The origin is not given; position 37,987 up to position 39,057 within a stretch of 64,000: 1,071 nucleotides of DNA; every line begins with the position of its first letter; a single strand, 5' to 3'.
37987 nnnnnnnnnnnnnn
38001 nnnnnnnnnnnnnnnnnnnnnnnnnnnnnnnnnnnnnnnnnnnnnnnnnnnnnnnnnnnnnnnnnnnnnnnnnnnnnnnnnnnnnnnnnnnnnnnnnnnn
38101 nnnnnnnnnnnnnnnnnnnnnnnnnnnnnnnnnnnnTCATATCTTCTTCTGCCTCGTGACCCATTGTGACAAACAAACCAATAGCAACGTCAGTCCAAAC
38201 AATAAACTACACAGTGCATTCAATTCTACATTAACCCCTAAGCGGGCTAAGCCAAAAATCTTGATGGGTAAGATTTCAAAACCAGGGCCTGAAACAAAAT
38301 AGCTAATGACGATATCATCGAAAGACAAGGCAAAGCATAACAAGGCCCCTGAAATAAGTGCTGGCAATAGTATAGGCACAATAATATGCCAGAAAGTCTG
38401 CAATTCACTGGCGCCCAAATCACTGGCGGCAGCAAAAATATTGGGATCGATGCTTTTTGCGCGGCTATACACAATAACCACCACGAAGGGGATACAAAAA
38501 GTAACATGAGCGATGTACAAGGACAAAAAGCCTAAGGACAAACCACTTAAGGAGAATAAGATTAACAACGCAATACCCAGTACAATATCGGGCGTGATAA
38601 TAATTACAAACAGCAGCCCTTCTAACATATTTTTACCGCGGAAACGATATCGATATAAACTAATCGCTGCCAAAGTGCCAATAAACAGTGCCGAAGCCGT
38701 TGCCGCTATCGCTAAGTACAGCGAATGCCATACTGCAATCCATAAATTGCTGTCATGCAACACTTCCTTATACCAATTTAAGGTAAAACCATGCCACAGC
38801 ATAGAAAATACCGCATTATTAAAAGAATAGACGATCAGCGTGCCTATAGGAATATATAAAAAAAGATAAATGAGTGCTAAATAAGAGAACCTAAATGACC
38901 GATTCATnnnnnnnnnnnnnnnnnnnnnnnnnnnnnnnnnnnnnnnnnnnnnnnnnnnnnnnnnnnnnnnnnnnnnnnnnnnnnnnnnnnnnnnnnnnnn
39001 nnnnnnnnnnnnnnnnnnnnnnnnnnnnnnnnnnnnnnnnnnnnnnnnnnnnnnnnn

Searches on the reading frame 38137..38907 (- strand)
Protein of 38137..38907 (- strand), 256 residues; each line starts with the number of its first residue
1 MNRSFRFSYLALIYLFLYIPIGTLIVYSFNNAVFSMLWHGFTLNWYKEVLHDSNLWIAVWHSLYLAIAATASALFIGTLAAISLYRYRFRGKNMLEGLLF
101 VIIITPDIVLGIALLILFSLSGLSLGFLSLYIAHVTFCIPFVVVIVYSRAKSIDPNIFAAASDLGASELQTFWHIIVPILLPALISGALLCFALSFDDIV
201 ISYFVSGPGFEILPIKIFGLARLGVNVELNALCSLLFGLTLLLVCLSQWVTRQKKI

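Call 16: search_protein_families(library=ncbifam, proteins=[window:38140-38907:-])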
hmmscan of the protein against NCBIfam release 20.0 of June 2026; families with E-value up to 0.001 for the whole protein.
window:38140-38907:- (256 aa): 34 families (the best 25 are shown)
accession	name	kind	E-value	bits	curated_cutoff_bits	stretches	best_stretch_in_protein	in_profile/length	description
NF007047.0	PRK09500.1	equivalog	5.9e-95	317.7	326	1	1-255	2-256/257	spermidine/putrescine ABC transporter permease PotC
NF007889.0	PRK10592.1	equivalog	1.2e-57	195.6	476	1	4-249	10-261/281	putrescine ABC transporter permease PotI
NF043073.1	MMSYN1_0195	equivalog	3.3e-57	194.4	1250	1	1-207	1-207/1021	spermidine/putrescine ABC transporter permease/substrate-binding protein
TIGR03255.1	PhnV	equivalog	2.9e-23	82.9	358.7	1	13-244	23-258/270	2-aminoethylphosphonate ABC transport system, membrane component PhnV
TIGR01581.1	Mo_ABC_porter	hypoth_equivalog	4e-23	82.1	210.3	1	48-227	12-207/225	ABC transporter permease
TIGR02141.1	modB_ABC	equivalog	2.5e-21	76.3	182.6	1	62-252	3-207/208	molybdate ABC transporter permease subunit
NF040839.1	tungstate_WtpB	equivalog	1.2e-19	70.9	340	1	17-204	5-206/251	tungstate ABC transporter permease WtpB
TIGR03262.1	PhnU2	equivalog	4e-19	68.7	593.25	1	7-254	8-259/546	putative 2-aminoethylphosphonate ABC transporter permease subunit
TIGR02139.1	permease_CysT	equivalog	1.3e-18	67.6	246.1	1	12-197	15-202/265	sulfate ABC transporter permease subunit CysT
NF011624.0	PRK15050.1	equivalog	1.3e-18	67.2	247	1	17-235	31-269/297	2-aminoethylphosphonate ABC transporter permease subunit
TIGR03226.1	PhnU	equivalog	1.3e-17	64.2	283.45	1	13-236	45-288/311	2-aminoethylphosphonate ABC transporter permease subunit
NF006939.0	PRK09421.1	equivalog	1.6e-17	63.7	262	1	53-254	6-224/230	molybdate ABC transporter permease subunit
TIGR00969.1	3a0106s02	subfamily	3.5e-17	62.7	240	1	11-243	25-262/272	sulfate ABC transporter permease subunit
NF008208.0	PRK10971.1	equivalog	3.8e-15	56.1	415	1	39-207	40-220/277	sulfate/thiosulfate ABC transporter permease CysT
NF007044.0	PRK09497.1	equivalog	5.9e-15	55.5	348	1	132-196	155-219/285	spermidine/putrescine ABC transporter permease PotB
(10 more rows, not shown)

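Call 19: find_encoding_contigs(protein=window:38137-38907:-, flank=6000, max_places=10)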
Protein window:38137-38907:- (256 aa): 2 contigs read that carry it; 2 places shown.
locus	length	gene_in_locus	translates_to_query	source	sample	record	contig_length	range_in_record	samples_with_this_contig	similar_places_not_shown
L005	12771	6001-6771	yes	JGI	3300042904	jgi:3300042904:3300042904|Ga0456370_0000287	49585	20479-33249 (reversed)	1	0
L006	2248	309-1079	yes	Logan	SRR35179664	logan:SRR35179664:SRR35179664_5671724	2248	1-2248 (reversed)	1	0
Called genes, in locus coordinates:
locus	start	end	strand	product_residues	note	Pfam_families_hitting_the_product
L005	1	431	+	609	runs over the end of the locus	PF00009:GTP_EFTU, PF01926:MMR_HSR1 (weak), PF22042:EF-G_D2, PF03144:GTP_EFTU_D2, PF00679:EFG_C, PF21018:BipA_C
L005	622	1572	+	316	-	PF00561:Abhydrolase_1, PF12146:Hydrolase_4, PF12697:Abhydrolase_6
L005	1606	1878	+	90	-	PF00708:Acylphosphatase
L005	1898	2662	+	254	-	PF23023:Anti-Pycsar_Apyc1, PF00753:Lactamase_B, PF12706:Lactamase_B_2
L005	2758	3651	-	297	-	PF05569:Peptidase_M56 (faint), PF01435:Peptidase_M48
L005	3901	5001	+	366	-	PF00005:ABC_tran, PF13304:AAA_21 (faint), PF08402:TOBE_2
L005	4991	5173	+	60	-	-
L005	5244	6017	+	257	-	PF00528:BPD_transp_1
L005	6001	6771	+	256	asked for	PF00528:BPD_transp_1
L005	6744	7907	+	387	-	PF02030:Lipoprotein_8 (weak), PF01547:SBP_bac_1, PF13531:SBP_bac_11, PF13416:SBP_bac_8, PF13343:SBP_bac_6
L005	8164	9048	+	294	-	PF01048:PNP_UDP_1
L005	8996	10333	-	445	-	PF00375:SDF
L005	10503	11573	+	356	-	PF09992:NAGPA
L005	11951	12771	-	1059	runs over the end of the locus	PF14331:IcmF-related_N, PF06761:IcmF-related, PF06744:IcmF_C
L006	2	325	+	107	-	?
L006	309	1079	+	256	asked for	PF00528:BPD_transp_1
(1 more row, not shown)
